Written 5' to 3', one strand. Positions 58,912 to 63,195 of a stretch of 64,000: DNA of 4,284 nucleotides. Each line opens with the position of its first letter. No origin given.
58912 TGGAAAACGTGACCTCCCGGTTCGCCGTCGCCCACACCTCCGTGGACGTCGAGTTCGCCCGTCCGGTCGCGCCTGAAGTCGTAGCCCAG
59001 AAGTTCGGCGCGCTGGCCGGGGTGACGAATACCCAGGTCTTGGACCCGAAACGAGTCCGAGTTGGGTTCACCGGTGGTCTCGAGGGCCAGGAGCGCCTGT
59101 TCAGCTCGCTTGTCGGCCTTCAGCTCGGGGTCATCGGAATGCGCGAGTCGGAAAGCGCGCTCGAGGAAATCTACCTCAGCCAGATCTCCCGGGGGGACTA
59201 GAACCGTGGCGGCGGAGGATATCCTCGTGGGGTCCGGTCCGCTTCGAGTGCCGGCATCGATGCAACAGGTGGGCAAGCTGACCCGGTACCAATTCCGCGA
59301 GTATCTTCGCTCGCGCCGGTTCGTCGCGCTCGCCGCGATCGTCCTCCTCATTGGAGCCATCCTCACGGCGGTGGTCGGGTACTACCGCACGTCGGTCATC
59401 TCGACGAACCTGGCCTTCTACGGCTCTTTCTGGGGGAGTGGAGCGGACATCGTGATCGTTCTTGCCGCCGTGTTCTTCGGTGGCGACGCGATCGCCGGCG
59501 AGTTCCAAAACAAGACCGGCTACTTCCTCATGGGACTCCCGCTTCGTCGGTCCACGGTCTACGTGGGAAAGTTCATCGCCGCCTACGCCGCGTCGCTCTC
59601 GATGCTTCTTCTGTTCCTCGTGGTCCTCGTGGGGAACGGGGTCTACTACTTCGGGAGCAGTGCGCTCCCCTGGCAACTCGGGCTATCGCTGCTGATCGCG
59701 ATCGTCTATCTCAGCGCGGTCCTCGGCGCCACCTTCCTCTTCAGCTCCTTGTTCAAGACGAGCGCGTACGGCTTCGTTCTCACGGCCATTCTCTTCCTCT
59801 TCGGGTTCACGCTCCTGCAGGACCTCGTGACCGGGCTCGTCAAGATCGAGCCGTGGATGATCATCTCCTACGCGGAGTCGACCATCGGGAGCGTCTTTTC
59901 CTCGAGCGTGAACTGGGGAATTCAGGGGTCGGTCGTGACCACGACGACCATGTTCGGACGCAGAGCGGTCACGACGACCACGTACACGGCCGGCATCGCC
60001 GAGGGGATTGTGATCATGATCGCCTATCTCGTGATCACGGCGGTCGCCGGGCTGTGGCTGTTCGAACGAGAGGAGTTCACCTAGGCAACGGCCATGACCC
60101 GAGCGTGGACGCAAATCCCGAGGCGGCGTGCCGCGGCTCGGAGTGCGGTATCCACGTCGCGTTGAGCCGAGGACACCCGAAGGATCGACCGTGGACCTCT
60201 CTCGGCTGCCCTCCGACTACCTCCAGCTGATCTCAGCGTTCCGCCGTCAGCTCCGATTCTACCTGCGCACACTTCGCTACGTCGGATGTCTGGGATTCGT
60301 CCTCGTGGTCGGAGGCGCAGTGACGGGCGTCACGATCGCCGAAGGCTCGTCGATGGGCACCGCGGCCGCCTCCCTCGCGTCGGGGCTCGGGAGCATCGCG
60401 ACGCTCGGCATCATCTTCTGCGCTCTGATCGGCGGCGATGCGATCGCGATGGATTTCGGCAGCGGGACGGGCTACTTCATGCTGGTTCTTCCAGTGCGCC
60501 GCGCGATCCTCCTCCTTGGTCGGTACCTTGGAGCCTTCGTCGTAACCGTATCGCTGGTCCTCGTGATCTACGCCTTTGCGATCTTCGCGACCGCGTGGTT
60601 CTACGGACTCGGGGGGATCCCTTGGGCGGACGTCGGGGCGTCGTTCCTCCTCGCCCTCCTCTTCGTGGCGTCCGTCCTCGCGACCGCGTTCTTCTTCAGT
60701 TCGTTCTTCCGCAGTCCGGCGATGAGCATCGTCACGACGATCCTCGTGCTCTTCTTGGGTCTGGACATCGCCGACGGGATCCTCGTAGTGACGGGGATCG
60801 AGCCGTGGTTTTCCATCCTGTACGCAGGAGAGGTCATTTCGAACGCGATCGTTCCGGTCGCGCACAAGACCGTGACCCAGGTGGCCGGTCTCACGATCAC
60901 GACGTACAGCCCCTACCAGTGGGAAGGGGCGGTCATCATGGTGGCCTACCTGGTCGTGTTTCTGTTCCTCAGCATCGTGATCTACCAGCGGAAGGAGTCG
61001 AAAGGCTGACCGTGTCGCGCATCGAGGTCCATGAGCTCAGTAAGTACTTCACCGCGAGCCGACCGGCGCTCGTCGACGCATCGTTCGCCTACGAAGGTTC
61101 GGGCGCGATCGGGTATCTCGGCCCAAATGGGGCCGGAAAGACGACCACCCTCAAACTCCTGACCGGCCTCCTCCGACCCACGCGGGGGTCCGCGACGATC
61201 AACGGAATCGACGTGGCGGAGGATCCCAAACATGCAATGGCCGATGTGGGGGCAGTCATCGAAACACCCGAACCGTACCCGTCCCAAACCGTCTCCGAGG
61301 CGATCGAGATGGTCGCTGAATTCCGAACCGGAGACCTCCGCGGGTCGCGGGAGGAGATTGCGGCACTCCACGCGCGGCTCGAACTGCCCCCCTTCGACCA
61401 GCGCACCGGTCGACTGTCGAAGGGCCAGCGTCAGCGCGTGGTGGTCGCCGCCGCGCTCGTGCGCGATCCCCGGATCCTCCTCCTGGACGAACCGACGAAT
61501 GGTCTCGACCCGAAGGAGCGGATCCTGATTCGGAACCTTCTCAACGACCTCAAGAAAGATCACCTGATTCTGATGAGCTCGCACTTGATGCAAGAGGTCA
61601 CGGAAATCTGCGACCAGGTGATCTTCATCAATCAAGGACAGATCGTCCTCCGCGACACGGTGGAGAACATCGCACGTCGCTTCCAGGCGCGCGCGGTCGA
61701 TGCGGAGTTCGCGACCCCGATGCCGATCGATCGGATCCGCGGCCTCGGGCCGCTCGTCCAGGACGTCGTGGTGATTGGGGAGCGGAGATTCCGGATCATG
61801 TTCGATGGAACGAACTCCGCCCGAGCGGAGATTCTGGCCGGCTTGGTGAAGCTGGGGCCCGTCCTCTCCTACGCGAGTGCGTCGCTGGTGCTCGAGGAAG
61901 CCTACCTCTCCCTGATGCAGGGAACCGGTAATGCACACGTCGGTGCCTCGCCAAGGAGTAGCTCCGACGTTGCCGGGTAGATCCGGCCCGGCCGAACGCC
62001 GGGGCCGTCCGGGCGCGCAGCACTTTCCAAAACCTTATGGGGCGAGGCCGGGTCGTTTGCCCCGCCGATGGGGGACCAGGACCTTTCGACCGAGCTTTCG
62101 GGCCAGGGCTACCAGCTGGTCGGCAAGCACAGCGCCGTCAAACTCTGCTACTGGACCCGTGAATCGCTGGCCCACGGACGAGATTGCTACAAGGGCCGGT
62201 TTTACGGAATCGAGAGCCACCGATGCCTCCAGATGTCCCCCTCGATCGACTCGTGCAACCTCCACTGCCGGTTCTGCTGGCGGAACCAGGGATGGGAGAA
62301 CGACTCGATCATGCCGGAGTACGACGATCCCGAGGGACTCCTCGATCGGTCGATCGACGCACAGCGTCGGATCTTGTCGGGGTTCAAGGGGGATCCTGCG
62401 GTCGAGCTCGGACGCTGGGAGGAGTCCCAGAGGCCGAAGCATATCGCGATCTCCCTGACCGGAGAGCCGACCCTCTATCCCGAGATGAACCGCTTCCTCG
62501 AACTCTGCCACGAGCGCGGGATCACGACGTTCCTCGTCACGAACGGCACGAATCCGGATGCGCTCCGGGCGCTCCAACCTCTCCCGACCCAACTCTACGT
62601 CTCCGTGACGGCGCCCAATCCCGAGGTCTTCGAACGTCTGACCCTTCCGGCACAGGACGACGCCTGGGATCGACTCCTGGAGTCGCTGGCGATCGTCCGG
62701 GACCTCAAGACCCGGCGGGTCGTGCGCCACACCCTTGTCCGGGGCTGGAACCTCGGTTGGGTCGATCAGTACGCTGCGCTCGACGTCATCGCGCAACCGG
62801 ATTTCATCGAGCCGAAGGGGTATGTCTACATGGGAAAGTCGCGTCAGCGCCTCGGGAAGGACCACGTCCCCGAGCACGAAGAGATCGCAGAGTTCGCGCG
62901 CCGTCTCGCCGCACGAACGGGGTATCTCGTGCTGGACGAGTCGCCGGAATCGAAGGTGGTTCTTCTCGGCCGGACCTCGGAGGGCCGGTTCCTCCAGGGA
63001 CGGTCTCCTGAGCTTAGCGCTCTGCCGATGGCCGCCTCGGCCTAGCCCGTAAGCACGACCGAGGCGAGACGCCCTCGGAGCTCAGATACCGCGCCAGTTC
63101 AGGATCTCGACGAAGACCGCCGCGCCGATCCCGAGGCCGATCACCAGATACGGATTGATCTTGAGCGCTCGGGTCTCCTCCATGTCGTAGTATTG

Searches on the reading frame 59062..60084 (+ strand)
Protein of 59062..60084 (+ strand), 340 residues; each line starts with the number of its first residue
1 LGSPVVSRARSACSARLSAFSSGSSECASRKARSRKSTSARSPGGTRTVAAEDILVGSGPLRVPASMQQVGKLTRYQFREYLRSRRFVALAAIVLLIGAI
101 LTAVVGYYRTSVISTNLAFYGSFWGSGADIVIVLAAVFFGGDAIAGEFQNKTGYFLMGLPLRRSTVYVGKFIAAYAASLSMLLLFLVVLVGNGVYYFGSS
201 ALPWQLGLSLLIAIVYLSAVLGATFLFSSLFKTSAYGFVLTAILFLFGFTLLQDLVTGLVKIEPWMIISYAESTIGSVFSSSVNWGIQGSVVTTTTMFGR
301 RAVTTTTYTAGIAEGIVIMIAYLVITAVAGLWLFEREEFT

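Call 88: search_protein_families(library=pfam, proteins=[window:59062-60084:+], max_evalue=0.000001)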
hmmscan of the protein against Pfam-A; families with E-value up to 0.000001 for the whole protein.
window:59062-60084:+ (340 aa): 2 families
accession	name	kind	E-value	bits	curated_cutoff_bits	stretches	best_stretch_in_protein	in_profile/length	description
PF12679.13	ABC2_membrane_2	-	1.2e-13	51.4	27.2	1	77-338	7-282/283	ABC-2 family transporter protein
PF12730.13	ABC2_membrane_4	-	7.1e-08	33.1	27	1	83-248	10-179/179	ABC-2 family transporter protein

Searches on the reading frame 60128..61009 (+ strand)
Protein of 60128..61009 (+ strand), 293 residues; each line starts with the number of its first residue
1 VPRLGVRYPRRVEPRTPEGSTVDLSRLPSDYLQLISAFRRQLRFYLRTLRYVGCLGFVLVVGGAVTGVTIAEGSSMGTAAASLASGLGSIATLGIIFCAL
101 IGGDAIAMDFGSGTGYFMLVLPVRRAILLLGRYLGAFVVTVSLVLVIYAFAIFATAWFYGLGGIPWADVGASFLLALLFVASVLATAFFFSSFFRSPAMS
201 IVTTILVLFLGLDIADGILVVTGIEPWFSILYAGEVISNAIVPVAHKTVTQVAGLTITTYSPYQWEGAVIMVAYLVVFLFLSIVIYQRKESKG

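Call 88: search_protein_families(library=pfam, proteins=[window:60128-61009:+], max_evalue=0.000001)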
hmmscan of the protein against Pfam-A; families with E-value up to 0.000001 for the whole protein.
window:60128-61009:+ (293 aa): 1 family
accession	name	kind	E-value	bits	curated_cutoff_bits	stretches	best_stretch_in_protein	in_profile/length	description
PF12679.13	ABC2_membrane_2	-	2.2e-15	57.1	27.2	1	75-290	72-282/283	ABC-2 family transporter protein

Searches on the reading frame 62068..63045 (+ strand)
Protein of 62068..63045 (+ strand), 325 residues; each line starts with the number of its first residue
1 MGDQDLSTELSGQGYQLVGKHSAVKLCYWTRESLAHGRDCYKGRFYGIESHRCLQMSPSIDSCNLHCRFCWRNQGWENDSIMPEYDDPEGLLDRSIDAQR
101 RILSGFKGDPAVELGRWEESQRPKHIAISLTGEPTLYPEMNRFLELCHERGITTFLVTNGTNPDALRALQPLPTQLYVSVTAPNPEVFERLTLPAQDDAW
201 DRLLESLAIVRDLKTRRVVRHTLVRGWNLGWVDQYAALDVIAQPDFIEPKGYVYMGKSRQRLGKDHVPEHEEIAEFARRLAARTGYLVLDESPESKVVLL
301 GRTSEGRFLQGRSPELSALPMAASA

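Call 88: search_protein_families(library=pfam, proteins=[window:62068-63045:+], max_evalue=0.000001)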
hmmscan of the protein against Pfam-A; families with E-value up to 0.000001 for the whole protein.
window:62068-63045:+ (325 aa): 2 families
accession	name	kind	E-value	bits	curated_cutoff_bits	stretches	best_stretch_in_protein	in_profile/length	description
PF08608.17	Wyosine_form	-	2.5e-20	72.9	22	1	242-301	2-62/63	Wyosine base formation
PF04055.27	Radical_SAM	-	1e-16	62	29.5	1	60-234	4-161/166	Radical SAM superfamily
